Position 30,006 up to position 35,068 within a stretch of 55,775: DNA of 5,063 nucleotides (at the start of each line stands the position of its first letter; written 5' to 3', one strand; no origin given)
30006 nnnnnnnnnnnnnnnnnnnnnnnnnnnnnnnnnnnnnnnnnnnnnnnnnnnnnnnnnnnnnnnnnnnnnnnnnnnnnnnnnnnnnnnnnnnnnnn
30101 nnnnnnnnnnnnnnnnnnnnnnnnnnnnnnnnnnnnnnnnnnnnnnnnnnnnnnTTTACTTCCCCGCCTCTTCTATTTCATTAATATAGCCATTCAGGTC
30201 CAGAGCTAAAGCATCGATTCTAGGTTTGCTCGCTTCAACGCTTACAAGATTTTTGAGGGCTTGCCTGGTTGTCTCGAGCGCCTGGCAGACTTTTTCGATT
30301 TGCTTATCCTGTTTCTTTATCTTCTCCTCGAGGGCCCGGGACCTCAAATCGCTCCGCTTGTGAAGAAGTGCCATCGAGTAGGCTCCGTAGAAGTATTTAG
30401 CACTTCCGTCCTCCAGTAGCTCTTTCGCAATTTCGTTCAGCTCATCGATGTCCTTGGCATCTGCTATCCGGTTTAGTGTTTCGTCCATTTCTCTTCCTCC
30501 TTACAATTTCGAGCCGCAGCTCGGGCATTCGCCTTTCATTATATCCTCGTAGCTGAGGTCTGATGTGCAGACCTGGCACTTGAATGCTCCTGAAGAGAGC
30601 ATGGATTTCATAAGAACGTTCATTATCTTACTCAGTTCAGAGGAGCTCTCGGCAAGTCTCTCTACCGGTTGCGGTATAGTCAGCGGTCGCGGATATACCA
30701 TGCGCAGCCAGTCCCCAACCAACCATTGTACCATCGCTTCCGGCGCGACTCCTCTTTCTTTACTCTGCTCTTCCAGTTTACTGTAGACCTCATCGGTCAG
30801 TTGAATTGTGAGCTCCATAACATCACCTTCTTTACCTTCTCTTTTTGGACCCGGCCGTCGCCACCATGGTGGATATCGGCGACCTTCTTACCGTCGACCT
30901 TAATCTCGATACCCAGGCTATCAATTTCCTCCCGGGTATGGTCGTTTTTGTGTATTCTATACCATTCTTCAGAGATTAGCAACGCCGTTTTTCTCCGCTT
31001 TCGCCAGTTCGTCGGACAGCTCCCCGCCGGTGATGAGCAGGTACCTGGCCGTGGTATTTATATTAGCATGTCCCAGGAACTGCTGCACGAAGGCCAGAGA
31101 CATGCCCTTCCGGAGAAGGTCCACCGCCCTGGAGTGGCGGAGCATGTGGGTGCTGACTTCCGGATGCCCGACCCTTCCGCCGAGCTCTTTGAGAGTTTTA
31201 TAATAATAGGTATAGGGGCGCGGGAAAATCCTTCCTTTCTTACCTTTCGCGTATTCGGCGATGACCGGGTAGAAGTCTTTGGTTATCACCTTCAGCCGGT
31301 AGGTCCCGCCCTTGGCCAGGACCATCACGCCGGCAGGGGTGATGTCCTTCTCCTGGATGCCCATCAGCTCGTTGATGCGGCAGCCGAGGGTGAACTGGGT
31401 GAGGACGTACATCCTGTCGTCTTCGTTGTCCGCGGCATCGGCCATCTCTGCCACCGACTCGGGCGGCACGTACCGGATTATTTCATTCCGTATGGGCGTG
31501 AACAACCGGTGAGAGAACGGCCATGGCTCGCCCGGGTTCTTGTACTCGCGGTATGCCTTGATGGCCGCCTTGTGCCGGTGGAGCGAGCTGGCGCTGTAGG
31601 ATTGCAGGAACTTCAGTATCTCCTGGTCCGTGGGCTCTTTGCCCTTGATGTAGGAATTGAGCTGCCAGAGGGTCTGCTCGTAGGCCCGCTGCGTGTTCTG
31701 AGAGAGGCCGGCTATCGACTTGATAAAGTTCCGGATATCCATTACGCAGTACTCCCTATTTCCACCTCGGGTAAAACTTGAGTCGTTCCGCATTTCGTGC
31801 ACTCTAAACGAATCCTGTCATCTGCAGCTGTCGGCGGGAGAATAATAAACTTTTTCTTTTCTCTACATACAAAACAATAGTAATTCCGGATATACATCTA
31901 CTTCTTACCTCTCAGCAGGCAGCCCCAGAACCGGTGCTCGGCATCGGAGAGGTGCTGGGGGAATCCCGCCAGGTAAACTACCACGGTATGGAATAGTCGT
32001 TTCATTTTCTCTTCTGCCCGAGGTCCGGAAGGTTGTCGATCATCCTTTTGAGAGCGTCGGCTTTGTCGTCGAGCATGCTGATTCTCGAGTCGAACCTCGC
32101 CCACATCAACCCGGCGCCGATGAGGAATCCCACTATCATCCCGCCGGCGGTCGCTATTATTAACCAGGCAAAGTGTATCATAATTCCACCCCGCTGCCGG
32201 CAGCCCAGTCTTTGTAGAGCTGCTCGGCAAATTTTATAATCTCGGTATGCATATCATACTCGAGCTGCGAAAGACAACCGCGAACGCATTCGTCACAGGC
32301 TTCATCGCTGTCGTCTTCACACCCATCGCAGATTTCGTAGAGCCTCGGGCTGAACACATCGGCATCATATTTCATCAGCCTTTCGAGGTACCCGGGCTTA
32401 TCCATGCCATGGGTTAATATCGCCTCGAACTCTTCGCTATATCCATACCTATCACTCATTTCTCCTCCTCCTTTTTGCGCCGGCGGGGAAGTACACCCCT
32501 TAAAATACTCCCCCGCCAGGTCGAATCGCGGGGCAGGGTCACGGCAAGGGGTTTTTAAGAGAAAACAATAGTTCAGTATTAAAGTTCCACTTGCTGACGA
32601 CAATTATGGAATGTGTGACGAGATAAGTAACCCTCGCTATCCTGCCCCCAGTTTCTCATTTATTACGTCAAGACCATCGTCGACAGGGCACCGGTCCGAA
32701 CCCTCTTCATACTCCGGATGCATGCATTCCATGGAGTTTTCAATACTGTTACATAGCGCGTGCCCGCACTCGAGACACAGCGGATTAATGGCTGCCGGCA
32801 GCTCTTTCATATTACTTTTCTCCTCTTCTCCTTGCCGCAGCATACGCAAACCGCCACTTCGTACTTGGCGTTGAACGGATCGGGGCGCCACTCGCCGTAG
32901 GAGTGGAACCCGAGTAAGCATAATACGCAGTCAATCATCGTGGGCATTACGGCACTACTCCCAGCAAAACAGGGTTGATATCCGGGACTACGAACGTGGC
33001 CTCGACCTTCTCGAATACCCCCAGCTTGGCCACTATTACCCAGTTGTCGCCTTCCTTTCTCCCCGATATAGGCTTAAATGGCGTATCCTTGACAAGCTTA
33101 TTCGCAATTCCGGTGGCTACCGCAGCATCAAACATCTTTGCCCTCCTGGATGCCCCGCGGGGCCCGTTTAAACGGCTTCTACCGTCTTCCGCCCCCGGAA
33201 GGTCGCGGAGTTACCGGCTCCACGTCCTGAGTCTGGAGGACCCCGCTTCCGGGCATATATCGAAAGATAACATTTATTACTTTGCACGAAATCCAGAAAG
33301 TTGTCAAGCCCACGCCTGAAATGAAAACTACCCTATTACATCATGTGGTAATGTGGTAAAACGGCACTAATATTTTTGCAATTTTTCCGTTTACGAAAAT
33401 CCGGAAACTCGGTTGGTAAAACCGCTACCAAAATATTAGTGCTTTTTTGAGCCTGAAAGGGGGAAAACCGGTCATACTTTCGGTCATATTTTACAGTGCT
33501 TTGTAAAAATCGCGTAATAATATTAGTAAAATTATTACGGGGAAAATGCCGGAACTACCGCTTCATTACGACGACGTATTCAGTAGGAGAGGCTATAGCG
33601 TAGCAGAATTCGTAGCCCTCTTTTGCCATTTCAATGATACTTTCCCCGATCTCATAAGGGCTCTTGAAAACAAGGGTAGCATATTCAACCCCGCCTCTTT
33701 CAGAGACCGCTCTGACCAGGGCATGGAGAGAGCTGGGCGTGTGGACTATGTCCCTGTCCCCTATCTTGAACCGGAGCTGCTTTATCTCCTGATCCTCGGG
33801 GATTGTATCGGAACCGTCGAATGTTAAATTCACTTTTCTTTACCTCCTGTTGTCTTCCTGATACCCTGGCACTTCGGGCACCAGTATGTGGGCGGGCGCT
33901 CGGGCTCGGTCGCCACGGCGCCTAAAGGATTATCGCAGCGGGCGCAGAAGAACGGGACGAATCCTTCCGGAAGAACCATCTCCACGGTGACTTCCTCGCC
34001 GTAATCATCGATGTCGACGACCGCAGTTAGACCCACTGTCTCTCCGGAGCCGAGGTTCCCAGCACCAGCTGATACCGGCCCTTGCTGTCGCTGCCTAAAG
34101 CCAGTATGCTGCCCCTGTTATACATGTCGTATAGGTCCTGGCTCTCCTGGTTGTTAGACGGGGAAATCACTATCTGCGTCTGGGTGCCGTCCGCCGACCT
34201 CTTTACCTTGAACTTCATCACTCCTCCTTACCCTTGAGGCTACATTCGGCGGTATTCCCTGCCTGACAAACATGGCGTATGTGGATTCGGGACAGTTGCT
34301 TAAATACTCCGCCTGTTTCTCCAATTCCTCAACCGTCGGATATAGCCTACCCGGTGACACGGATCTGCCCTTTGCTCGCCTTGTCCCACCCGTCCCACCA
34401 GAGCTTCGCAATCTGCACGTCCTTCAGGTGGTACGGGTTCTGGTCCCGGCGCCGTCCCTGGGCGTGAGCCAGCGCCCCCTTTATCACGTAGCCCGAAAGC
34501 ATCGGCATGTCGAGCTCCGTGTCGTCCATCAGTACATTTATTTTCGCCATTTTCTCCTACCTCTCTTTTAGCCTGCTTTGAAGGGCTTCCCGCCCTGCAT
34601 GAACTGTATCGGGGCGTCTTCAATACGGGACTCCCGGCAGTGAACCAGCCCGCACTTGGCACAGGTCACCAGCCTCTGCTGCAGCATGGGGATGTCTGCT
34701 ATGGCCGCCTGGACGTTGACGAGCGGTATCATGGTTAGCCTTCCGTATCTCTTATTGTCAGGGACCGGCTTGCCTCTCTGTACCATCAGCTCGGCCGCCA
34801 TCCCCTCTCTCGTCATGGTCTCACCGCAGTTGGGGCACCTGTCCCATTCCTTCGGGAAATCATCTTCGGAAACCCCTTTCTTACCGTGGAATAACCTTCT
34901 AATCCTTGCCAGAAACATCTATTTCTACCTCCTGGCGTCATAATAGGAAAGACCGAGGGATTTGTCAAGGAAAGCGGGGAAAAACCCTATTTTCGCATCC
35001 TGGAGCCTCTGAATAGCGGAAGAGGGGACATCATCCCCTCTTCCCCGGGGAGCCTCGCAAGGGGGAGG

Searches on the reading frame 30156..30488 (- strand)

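Call 45: search_protein_families(library=pfam, proteins=[window:30156-30488:-], max_evalue=0.05)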
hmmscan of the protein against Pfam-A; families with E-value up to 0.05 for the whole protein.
window:30156-30488:- (110 aa): 3 families
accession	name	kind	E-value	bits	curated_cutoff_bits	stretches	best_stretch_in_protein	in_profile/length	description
PF10018.14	Med4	-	0.018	15.2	26.9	1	51-88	32-69/190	Vitamin-D-receptor interacting Mediator subunit 4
PF08824.15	Serine_rich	-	0.024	15.1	26.9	1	37-80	62-105/157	Serine rich protein interaction domain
PF10078.15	DUF2316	-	0.046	14.4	26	0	39-90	1-52/89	Uncharacterized protein conserved in bacteria (DUF2316)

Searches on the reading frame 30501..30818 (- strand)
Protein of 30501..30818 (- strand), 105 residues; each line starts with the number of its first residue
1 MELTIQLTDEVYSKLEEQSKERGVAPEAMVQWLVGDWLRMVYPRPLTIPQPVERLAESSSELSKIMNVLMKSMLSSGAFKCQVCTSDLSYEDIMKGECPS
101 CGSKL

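Call 45: search_protein_families(library=pfam, proteins=[window:30501-30818:-], max_evalue=0.05)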
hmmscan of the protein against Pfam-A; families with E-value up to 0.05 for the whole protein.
window:30501-30818:- (105 aa): 4 families
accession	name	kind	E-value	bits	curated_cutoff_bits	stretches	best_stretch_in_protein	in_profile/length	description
PF21344.3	Zn_ribbon_LysW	-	0.0051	16.9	27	1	80-105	2-31/46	Alpha-aminoadipate carrier protein LysW-like, globular domain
PF23430.1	DUF7117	-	0.027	14.5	28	1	77-103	5-31/232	Family of unknown function (DUF7117)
PF01155.25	HypA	-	0.037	14.5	28.9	1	70-104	62-95/112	Hydrogenase/urease nickel incorporation, metallochaperone, hypA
PF12773.13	DZR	-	0.04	14.5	27.3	0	74-104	8-33/45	Double zinc ribbon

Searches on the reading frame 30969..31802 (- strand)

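Call 6: search_protein_families(library=pfam, proteins=[window:30969-31802:-], max_evalue=0.01)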
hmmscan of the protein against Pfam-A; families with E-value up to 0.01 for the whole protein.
window:30969-31802:- (277 aa): 1 family
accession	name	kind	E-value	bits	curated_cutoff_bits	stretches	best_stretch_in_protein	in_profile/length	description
PF00589.27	Phage_integrase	-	3.8e-18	66.3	27.1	1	115-255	6-166/172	Phage integrase family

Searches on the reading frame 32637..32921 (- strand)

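Call 45: search_protein_families(library=pfam, proteins=[window:32637-32921:-], max_evalue=0.05)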
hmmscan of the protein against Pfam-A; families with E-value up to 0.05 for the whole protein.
window:32637-32921:- (94 aa): 1 family
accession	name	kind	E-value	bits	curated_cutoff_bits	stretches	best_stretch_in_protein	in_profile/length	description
PF06221.18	zf-C2HC5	-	0.016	15.6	25.8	1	44-68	15-39/54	Putative zinc finger motif, C2HC5-type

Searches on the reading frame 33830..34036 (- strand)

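Call 75: search_protein_families(library=pfam, proteins=[window:33830-34036:-], max_evalue=0.05)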
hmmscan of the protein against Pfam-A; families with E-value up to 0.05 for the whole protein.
window:33830-34036:- (68 aa): 6 families
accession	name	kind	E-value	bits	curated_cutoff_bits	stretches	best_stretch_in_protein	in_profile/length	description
PF06827.20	zf-FPG_IleRS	-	0.0038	17.5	21.3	0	50-57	21-28/30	Zinc finger found in FPG and IleRS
PF16919.11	PknG_rubred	-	0.0066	16.8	28.5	1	14-57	24-65/74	Protein kinase G rubredoxin domain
PF14803.11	Zn_ribbon_Nudix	-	0.0083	16.5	25.6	1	30-59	2-31/34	Nudix N-terminal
PF10058.14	Zn_ribbon_10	-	0.0092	16.1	24.2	1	28-57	22-51/54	ER junction formation factor lunapark, zinc ribbon finger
PF25206.1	DUF7836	-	0.014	15.6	26.7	1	24-62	3-42/59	Domain of unknown function (DUF7836)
PF09723.15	Zn_ribbon_8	-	0.04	14.4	34.4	0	29-58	6-34/41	Zinc ribbon domain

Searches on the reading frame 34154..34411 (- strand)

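Call 75: search_protein_families(library=pfam, proteins=[window:34154-34411:-], max_evalue=0.05)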
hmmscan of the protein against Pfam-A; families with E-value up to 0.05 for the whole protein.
window:34154-34411:- (85 aa): 1 family
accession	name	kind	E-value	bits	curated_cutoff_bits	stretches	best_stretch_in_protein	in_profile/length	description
PF24158.1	DUF7409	-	0.028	15.1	27.8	1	44-63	28-47/47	Domain of unknown function (DUF7409)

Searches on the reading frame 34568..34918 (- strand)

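Call 46: search_protein_families(library=pfam, proteins=[window:34568-34918:-], max_evalue=0.05)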
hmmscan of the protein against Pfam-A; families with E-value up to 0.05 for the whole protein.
window:34568-34918:- (116 aa): 11 families
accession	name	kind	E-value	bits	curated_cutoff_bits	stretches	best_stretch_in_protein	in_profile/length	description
PF24292.1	DUF7479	-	1.9e-05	25.1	27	1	19-47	24-52/60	Domain of unknown function (DUF7479)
PF13248.11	Zn_ribbon_3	-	0.0019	18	27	0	27-33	4-10/26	zinc-ribbon domain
PF07282.18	Cas12f1-like_TNB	-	0.0051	17.4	26.3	0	23-42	39-57/60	Cas12f1-like, TNB domain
PF08271.17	Zn_Ribbon_TF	-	0.0062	16.5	29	0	27-40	2-16/43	TFIIB zinc-binding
PF17848.7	Zn_ribbon_ACC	-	0.0094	16.6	24.5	0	25-46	1-22/26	Acetyl-CoA carboxylase zinc finger domain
PF08421.16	Methyltransf_13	-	0.011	16.3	31.3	0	77-97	35-55/62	Putative zinc binding domain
PF06221.18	zf-C2HC5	-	0.017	15.6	25.8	0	79-99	13-33/54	Putative zinc finger motif, C2HC5-type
PF13717.11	Zn_ribbon_4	-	0.026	14.9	30.3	0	81-90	23-32/36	zinc-ribbon domain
PF13240.11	Zn_Ribbon_1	-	0.026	14.8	25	0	28-33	2-7/23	zinc-ribbon domain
PF07754.17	HVO_2753_ZBP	-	0.028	14.7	33.2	0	28-35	19-26/46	Small zinc finger protein HVO_2753-like, Zn-binding pocket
PF16866.11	PHD_4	-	0.034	14.6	30.6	0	13-31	47-64/65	PHD-finger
